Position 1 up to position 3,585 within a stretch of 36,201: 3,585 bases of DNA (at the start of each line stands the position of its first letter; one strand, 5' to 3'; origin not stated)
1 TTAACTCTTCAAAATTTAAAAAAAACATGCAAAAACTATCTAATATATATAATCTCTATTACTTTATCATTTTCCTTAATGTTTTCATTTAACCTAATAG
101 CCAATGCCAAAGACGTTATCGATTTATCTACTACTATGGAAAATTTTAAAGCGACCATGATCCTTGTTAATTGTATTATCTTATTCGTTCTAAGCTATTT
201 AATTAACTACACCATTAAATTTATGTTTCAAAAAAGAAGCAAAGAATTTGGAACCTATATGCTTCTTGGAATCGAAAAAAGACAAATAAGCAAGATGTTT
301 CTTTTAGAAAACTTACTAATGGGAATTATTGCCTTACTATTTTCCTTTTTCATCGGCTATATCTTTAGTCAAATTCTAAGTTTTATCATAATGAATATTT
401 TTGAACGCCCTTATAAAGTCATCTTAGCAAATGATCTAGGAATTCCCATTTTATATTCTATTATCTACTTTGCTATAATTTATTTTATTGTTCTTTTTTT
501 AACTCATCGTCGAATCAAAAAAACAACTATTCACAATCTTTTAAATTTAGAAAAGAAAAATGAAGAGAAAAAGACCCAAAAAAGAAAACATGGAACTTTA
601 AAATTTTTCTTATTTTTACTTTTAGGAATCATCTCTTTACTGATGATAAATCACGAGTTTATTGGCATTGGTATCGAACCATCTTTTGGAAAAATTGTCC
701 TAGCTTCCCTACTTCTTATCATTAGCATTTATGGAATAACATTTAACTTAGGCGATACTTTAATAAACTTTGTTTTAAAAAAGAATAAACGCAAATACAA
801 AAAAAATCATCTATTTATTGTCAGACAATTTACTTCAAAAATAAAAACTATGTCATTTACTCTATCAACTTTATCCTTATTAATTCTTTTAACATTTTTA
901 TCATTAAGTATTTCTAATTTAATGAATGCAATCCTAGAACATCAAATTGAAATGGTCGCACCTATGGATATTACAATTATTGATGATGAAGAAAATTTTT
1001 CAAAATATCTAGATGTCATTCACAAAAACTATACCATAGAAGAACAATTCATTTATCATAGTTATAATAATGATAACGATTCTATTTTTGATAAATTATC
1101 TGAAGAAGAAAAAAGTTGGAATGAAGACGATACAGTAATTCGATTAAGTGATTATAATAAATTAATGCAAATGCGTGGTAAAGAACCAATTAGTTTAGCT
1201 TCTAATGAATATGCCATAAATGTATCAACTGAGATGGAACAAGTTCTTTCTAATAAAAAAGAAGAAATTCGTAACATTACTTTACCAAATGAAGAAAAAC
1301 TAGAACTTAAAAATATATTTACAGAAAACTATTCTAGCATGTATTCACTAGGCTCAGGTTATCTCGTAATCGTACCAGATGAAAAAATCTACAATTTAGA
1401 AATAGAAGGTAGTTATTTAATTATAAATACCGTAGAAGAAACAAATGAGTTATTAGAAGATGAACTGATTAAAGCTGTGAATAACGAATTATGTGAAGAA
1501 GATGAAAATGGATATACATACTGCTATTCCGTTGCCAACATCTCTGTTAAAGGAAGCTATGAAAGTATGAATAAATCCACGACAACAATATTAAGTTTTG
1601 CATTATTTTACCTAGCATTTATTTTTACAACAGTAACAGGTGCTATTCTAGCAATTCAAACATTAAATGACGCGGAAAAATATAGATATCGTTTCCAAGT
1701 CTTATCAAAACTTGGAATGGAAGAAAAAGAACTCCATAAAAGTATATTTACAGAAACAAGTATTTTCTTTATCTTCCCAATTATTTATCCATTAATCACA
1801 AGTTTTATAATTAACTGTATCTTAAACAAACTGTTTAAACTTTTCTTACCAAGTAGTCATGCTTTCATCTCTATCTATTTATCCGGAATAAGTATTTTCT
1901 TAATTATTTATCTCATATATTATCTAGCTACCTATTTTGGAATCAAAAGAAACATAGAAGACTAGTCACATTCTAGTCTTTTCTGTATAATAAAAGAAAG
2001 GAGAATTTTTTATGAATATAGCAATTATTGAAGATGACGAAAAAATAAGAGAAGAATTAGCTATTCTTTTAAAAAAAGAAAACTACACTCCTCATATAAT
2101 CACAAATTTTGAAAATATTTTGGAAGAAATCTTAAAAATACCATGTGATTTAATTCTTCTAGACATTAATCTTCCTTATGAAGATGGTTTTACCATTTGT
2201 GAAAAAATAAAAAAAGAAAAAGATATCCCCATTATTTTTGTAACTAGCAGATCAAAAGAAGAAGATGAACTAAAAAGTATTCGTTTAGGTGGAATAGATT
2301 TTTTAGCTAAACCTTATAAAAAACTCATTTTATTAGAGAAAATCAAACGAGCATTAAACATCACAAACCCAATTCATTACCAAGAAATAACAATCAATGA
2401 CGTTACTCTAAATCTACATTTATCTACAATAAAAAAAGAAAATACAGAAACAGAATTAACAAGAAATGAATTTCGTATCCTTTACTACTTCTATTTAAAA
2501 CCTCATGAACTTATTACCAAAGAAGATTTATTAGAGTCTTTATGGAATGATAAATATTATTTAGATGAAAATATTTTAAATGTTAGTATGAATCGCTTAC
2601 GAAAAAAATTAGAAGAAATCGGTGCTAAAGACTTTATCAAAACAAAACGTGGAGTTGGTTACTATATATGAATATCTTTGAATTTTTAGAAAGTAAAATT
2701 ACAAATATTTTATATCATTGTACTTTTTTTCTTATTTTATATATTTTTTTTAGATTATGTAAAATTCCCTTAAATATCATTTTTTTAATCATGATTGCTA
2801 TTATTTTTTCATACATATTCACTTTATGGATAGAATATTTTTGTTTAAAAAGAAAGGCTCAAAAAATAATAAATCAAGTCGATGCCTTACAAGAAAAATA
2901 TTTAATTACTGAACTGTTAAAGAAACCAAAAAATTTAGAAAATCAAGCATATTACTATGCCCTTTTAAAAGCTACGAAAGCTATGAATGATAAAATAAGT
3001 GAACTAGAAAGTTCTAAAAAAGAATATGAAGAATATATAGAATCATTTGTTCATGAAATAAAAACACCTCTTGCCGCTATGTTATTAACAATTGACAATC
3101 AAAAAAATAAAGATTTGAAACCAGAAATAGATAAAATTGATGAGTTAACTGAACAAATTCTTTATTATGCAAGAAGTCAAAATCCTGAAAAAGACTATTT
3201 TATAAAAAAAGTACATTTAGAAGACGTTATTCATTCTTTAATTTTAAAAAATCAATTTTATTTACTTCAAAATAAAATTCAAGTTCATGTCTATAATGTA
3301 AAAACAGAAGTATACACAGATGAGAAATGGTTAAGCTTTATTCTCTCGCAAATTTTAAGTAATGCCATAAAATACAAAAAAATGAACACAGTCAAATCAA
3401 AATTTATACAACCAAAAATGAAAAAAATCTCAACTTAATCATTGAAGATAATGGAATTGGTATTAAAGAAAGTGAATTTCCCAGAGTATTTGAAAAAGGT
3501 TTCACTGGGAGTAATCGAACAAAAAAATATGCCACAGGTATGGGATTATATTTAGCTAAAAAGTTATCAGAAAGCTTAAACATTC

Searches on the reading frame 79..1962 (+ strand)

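Call 74: search_protein_families(library=pfam, proteins=[window:79-1962:+], max_evalue=0.0001)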
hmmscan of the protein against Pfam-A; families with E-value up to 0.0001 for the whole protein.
window:79-1962:+ (628 aa): 1 family
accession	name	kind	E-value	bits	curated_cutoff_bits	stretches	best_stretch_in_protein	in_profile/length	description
PF02687.27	FtsX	-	5e-18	65.7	25.5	2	29-150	2-119/120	FtsX-like permease C-terminal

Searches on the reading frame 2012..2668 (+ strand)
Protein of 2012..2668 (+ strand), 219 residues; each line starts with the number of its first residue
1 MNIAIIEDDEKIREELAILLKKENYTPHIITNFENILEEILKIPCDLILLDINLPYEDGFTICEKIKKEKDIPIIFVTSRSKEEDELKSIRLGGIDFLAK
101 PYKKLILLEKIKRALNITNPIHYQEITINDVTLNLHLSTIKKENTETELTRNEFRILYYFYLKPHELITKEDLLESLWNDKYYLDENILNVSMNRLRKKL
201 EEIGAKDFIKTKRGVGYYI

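Call 74: search_protein_families(library=pfam, proteins=[window:2012-2668:+], max_evalue=0.0001)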
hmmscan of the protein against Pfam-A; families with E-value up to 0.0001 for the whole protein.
window:2012-2668:+ (219 aa): 2 families
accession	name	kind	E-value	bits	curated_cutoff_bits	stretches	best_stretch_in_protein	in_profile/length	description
PF00486.34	Trans_reg_C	-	9.6e-23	80.5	26.2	1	145-218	2-76/77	Transcriptional regulatory protein, C terminal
PF00072.30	Response_reg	-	1.9e-22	80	30.2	1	3-111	1-110/111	Response regulator receiver domain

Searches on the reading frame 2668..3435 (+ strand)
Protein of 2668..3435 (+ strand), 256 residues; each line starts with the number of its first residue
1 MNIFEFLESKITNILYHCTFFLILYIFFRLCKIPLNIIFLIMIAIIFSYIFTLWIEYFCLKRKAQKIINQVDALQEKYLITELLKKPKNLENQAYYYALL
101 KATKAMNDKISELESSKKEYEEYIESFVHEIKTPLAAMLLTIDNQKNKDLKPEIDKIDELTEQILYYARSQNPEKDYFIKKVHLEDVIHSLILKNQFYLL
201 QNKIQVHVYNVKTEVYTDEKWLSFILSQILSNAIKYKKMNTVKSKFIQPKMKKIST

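Call 74: search_protein_families(library=pfam, proteins=[window:2668-3435:+], max_evalue=0.0001)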
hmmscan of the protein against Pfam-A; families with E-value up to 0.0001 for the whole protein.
window:2668-3435:+ (256 aa): 1 family
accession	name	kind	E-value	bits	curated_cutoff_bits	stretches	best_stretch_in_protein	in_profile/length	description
PF00512.31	HisKA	-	4e-05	24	26.9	0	126-167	8-60/66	His Kinase A (phospho-acceptor) domain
